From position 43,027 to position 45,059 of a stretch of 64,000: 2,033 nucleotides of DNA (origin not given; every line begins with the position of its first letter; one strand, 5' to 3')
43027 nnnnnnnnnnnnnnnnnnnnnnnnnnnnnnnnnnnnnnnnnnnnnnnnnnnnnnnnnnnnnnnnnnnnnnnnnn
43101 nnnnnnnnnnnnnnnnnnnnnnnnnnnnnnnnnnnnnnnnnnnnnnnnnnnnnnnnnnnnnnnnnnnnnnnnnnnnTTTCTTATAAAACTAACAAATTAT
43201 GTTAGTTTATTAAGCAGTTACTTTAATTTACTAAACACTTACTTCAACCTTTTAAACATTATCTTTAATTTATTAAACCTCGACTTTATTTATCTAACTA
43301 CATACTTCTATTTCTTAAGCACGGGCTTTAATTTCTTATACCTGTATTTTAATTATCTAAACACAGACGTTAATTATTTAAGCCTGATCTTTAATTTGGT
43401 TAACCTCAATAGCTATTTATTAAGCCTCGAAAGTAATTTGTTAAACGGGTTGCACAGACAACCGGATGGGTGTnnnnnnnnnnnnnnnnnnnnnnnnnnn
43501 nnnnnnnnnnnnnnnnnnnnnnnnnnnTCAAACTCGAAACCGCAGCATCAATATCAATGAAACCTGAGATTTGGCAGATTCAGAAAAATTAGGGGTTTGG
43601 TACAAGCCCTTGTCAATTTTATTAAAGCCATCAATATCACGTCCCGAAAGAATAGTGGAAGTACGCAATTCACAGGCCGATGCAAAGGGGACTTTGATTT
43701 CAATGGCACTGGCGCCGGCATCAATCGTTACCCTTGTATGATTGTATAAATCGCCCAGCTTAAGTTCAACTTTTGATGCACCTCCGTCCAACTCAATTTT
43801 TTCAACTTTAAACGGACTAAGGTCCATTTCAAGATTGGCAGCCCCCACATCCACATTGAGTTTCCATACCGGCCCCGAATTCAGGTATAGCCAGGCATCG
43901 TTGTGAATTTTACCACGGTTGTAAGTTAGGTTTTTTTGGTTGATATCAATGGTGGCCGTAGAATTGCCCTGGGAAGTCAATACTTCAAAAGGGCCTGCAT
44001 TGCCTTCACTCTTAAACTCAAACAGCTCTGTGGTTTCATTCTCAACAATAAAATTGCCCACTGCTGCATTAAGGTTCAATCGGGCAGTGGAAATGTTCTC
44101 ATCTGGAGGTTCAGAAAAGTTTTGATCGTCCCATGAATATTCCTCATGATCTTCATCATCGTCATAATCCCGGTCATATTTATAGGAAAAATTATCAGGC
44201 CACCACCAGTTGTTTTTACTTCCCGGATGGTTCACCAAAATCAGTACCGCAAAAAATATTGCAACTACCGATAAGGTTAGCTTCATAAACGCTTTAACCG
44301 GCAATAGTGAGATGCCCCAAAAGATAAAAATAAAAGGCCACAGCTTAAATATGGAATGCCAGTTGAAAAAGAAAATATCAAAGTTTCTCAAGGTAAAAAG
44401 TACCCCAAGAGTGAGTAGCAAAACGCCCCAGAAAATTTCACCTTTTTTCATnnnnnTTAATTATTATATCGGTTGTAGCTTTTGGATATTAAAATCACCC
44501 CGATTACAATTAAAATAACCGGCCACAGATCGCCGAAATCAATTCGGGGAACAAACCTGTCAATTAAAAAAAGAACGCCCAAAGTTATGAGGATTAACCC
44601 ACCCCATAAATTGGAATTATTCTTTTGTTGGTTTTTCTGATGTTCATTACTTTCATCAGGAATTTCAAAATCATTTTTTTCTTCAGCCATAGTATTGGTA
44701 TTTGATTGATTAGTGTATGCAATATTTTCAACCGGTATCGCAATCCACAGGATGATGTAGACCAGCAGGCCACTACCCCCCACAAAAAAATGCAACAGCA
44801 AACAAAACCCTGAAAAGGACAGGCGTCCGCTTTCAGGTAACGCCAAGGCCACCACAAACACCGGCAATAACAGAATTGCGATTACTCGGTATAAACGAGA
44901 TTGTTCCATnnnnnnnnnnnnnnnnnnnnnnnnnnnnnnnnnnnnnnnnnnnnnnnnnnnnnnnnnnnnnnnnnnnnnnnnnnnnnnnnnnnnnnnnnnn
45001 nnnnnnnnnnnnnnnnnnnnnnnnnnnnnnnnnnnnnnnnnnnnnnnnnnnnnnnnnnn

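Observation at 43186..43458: Thirteen exactly phased 21-bp palindromic units directly upstream of a GC-rich HTH mini-ORF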

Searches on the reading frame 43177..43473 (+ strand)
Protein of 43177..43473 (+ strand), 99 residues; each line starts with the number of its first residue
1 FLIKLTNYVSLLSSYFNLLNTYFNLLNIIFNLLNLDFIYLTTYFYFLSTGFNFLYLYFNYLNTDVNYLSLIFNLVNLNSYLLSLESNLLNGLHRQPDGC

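Call 79: search_protein_families(library=pfam, proteins=[window:43177-43473:+], max_evalue=1)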
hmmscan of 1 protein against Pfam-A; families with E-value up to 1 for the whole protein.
window:43177-43473:+ (99 aa): 1 family
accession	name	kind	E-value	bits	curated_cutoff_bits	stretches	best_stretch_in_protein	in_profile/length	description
PF00159.23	Hormone_3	-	0.42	11.1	28.7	1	12-26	16-30/36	Pancreatic hormone peptide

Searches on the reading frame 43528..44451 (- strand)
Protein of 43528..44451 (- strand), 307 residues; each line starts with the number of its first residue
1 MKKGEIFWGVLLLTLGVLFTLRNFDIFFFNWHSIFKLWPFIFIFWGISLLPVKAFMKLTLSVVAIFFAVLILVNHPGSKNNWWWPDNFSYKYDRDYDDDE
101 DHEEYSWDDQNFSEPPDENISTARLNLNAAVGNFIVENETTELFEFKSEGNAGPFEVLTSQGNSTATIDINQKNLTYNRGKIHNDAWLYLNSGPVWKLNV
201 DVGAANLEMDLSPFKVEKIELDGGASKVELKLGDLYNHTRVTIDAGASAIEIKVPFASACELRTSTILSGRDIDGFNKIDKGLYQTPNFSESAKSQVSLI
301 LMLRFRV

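Call 9: find_encoding_contigs(protein=window:43528-44451:-, flank=6000, max_places=10)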
Protein window:43528-44451:- (307 aa): no gene with exactly this product is on record in the collection.

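Call 10: search_protein_families(library=pfam, proteins=[window:43528-44451:-], max_evalue=1)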
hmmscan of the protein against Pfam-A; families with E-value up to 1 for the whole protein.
window:43528-44451:- (307 aa): 3 families
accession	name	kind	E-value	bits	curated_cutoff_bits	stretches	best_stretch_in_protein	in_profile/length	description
PF18917.5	LiaI-LiaF-like_TM1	-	1.3e-09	38.4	27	1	6-50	1-42/42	LiaI-LiaF-like transmembrane region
PF22570.1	LiaF-TM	-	2.6e-08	35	27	1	7-75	1-66/98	LiaF transmembrane domain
PF09922.15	LiaF-like_C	-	0.078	13.3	29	1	207-300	5-104/114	Cell wall-active antibiotics response LiaF, C-terminal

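Call 15: find_homologous_proteins(query=window:43528-44451:-, max_evalue=1e-20)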
Query window:43528-44451:- (307 aa): 199 proteins with E <= 1e-20 among 2035 candidates; the best 120 are listed.
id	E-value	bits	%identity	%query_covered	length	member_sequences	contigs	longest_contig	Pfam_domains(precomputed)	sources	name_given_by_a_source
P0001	2.5e-206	702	100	100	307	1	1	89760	PF22570.2,PF18917.6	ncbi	ncbi:MAG: DUF5668 domain-containing protein [Bacteroidales bacterium]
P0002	4.6e-168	576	82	95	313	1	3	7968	PF22570.2,PF18917.6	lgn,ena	-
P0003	1.3e-167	575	78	100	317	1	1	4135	PF22570.2,PF18917.6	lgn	-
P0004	6.8e-122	424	63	95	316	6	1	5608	PF22570.2,PF18917.6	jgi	-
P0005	9.2e-122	424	62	95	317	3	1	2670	PF22570.2,PF18917.6,PF09922.16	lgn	-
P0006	6.4e-119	415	61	95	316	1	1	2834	PF22570.2,PF18917.6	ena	-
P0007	9.4e-118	411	60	95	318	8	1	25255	PF22570.2,PF18917.6,PF09922.16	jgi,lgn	jgi:hypothetical protein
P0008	1.0e-116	407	59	95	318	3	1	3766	PF22570.2,PF18917.6,PF09922.16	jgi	-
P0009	5.5e-113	395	57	95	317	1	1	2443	PF22570.2,PF18917.6,PF09922.16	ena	-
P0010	1.1e-112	394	59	95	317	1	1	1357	PF22570.2,PF18917.6,PF09922.16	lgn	-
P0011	1.4e-112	394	58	95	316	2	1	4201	PF22570.2,PF18917.6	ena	-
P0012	2.3e-111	390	56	95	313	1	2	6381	PF22570.2,PF18917.6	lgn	-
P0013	3.0e-110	386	56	95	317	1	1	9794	PF22570.2,PF18917.6,PF09922.16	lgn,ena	-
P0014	4.3e-110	386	58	95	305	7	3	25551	PF22570.2,PF18917.6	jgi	-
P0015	8.8e-110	385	55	95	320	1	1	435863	PF22570.2,PF18917.6,PF09922.16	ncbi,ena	-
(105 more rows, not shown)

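Call 16: find_encoding_contigs(protein=P0002, flank=6000, max_places=6)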
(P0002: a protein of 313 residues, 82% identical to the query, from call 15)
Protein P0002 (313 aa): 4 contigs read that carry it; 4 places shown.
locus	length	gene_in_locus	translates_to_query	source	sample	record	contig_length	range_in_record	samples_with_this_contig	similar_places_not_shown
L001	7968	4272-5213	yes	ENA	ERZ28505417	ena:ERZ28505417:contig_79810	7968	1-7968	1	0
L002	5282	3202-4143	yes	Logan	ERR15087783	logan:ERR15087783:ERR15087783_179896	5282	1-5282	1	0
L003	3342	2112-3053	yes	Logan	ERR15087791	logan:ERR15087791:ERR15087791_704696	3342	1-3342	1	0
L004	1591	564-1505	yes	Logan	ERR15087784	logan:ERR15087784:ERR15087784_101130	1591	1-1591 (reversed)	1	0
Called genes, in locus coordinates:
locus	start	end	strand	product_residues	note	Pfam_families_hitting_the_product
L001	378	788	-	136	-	PF01894:YjbQ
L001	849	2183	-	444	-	PF00285:Citrate_synt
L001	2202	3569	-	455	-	PF00180:Iso_dh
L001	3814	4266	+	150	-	PF04024:PspC, PF22570:LiaF-TM (weak), PF18917:LiaI-LiaF-like_TM1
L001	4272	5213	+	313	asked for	PF18917:LiaI-LiaF-like_TM1, PF22570:LiaF-TM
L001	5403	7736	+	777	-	PF13620:CarboxypepD_reg, PF13715:CarbopepD_reg_2, PF07715:Plug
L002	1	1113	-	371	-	?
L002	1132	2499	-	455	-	PF00180:Iso_dh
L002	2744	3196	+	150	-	PF04024:PspC, PF22570:LiaF-TM (weak), PF18917:LiaI-LiaF-like_TM1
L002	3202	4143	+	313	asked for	PF18917:LiaI-LiaF-like_TM1, PF22570:LiaF-TM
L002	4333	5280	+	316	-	?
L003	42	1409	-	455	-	PF00180:Iso_dh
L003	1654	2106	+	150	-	PF04024:PspC, PF22570:LiaF-TM (weak), PF18917:LiaI-LiaF-like_TM1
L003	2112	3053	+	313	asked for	PF18917:LiaI-LiaF-like_TM1, PF22570:LiaF-TM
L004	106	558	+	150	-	PF04024:PspC, PF22570:LiaF-TM (weak), PF18917:LiaI-LiaF-like_TM1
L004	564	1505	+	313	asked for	PF18917:LiaI-LiaF-like_TM1, PF22570:LiaF-TM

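Call 17: find_encoding_contigs(protein=P0003, flank=6000, max_places=6)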
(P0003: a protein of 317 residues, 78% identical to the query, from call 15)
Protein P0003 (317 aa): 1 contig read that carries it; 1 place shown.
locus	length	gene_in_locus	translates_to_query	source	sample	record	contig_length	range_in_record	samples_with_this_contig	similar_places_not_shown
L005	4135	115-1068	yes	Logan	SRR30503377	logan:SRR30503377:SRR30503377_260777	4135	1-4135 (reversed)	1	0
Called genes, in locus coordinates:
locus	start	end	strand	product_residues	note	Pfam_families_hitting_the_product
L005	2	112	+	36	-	?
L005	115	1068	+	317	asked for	PF18917:LiaI-LiaF-like_TM1, PF22570:LiaF-TM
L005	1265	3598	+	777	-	PF13620:CarboxypepD_reg, PF13715:CarbopepD_reg_2, PF07715:Plug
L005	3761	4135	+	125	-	?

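Call 73: find_encoding_contigs(protein=P0007, flank=8000, max_places=3)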
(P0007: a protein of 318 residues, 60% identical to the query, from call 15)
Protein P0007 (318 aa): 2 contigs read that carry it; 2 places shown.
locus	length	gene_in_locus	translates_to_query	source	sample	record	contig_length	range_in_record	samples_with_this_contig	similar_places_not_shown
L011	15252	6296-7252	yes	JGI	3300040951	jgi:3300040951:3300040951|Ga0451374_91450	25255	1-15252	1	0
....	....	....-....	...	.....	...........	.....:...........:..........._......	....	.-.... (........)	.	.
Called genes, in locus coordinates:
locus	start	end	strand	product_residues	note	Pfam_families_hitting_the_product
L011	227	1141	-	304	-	-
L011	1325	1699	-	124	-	PF09579:Spore_YtfJ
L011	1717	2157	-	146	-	-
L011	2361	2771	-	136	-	PF01894:YjbQ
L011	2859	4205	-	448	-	PF00285:Citrate_synt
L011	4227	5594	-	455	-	PF00180:Iso_dh, PF06513:DUF1103 (weak), PF00180:Iso_dh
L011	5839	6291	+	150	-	PF04024:PspC, PF18917:LiaI-LiaF-like_TM1 (weak), PF22570:LiaF-TM (weak)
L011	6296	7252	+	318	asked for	PF18917:LiaI-LiaF-like_TM1, PF22570:LiaF-TM, PF09922:LiaF-like_C (weak)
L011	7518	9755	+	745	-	PF13620:CarboxypepD_reg, PF13715:CarbopepD_reg_2, PF07715:Plug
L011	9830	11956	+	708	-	PF02897:Peptidase_S9_N, PF00326:Peptidase_S9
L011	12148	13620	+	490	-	PF00512:HisKA (weak), PF02518:HATPase_c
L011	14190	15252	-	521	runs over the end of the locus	PF12801:Fer4_5, PF25160:LdpA_Fe-S-bd (faint), PF00037:Fer4 (faint), PF12797:Fer4_2 (faint), PF12801:Fer4_5 (weak), PF12838:Fer4_7 (weak), PF13187:Fer4_9 (weak), PF12838:Fer4_7, +5 more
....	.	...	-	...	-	?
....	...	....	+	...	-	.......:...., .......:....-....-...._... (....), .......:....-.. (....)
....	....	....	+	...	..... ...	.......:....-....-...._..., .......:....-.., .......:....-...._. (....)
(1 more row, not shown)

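Call 74: find_encoding_contigs(protein=P0014, flank=8000, max_places=3)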
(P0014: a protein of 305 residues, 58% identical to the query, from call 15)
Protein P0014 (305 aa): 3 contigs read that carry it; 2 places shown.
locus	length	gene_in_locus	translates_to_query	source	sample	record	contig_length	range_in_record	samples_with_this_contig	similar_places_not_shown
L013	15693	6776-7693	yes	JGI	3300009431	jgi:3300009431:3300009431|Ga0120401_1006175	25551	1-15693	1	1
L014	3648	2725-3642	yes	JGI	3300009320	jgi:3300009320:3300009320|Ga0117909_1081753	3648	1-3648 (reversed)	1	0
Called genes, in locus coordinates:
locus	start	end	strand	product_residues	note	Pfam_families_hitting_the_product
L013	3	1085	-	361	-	?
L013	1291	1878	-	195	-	PF01558:POR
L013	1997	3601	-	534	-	PF01855:POR_N, PF02775:TPP_enzyme_C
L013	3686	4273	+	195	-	PF04336:ACP_PD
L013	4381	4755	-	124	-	PF09579:Spore_YtfJ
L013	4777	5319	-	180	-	-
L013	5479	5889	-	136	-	PF01894:YjbQ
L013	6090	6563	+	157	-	PF04024:PspC, PF18917:LiaI-LiaF-like_TM1 (weak)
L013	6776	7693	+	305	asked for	PF18917:LiaI-LiaF-like_TM1, PF22570:LiaF-TM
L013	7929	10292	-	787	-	PF02901:PFL-like, PF01228:Gly_radical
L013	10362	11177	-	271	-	PF13353:Fer4_12, PF04055:Radical_SAM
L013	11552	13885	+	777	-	PF13620:CarboxypepD_reg, PF13715:CarbopepD_reg_2, PF07715:Plug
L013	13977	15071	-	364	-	PF13378:MR_MLE_C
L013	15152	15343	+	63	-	PF09957:VapB_antitoxin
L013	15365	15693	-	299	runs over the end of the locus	PF01040:UbiA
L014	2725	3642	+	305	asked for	PF18917:LiaI-LiaF-like_TM1, PF22570:LiaF-TM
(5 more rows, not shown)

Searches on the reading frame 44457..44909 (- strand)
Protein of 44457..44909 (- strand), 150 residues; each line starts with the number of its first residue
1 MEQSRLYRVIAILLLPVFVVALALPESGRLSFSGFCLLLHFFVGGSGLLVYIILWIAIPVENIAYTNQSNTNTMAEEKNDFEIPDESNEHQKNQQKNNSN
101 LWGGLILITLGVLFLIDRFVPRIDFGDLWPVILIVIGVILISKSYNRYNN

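Call 10: search_protein_families(library=pfam, proteins=[window:44457-44909:-], max_evalue=1)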
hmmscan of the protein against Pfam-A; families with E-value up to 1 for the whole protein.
window:44457-44909:- (150 aa): 6 families
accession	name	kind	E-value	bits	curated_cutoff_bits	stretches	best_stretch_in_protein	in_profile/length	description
PF18917.5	LiaI-LiaF-like_TM1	-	1.1e-07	32.3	27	1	101-141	1-42/42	LiaI-LiaF-like transmembrane region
PF22570.1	LiaF-TM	-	4.3e-06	27.9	27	1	102-143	1-44/98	LiaF transmembrane domain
PF04024.17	PspC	-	0.00037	20.7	25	1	37-61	35-58/58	PspC domain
PF10176.14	NEDD4_Bsd2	-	0.01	16.5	24.7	1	46-118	42-113/130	NEDD4/Bsd2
PF12650.12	DUF3784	-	0.023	15.3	28.1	1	88-141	31-84/94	Domain of unknown function (DUF3784)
PF25266.1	DUF7865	-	0.26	11.8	27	1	87-131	47-90/132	Domain of unknown function (DUF7865)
